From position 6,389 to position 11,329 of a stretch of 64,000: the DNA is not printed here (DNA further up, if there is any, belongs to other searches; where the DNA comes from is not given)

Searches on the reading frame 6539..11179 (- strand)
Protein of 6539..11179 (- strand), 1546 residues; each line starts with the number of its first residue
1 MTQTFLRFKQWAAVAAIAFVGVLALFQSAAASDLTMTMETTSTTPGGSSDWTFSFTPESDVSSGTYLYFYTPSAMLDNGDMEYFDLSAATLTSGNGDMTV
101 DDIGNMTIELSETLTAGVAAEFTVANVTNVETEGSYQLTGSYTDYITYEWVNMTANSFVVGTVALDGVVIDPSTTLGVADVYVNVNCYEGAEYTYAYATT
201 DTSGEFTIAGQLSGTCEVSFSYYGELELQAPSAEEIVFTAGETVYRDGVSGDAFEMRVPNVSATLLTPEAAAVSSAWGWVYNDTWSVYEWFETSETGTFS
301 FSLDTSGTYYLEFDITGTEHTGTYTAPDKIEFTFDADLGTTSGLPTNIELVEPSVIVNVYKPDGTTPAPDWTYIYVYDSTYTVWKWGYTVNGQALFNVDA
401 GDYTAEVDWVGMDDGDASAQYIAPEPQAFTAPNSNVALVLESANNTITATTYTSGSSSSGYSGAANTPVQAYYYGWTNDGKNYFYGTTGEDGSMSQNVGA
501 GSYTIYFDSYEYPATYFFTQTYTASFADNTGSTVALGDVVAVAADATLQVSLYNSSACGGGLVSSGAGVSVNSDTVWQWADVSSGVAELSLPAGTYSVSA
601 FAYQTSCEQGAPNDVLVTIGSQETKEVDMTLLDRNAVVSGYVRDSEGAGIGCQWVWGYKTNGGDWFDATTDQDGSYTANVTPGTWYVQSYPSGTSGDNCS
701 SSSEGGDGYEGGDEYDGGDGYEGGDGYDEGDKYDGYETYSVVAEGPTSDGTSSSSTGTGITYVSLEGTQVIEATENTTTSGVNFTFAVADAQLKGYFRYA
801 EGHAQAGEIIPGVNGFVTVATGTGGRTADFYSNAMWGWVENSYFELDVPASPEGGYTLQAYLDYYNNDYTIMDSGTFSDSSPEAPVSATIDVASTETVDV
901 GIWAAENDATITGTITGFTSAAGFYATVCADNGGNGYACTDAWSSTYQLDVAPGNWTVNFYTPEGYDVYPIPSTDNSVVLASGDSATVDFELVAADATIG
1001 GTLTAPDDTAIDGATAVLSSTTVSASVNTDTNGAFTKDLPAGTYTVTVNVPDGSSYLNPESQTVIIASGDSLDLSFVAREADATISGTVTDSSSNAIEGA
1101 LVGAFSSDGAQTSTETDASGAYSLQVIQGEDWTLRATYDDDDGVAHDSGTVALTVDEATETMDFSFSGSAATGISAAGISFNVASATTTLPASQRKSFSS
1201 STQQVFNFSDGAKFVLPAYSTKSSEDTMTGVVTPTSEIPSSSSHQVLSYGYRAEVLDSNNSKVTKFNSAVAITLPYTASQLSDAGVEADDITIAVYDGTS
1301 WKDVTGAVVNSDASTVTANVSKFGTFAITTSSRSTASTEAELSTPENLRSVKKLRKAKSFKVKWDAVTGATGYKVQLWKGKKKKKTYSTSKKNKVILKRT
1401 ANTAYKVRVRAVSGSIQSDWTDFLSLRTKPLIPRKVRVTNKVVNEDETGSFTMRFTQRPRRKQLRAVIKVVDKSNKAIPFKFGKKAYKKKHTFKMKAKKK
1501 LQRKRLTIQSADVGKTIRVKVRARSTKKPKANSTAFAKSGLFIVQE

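Call 85: search_protein_families(library=pfam, proteins=[window:6539-11179:-], max_evalue=0.001)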
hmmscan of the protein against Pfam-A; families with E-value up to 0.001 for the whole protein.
window:6539-11179:- (1546 aa): 4 families
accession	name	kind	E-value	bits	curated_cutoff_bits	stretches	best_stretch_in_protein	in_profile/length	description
PF13620.12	CarboxypepD_reg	-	1.1e-24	87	32.3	2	1084-1164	1-79/82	Carboxypeptidase regulatory-like domain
PF13715.12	CarbopepD_reg_2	-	6.1e-08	33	32.2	1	1085-1138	1-52/88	CarboxypepD_reg-like domain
PF23194.1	NOMO_5th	-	4.5e-05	24.2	27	0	1021-1076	28-89/89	NOMO fifth transthyretin-like domain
PF00041.27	fn3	-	0.00057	20.5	25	1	1344-1421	2-78/84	Fibronectin type III domain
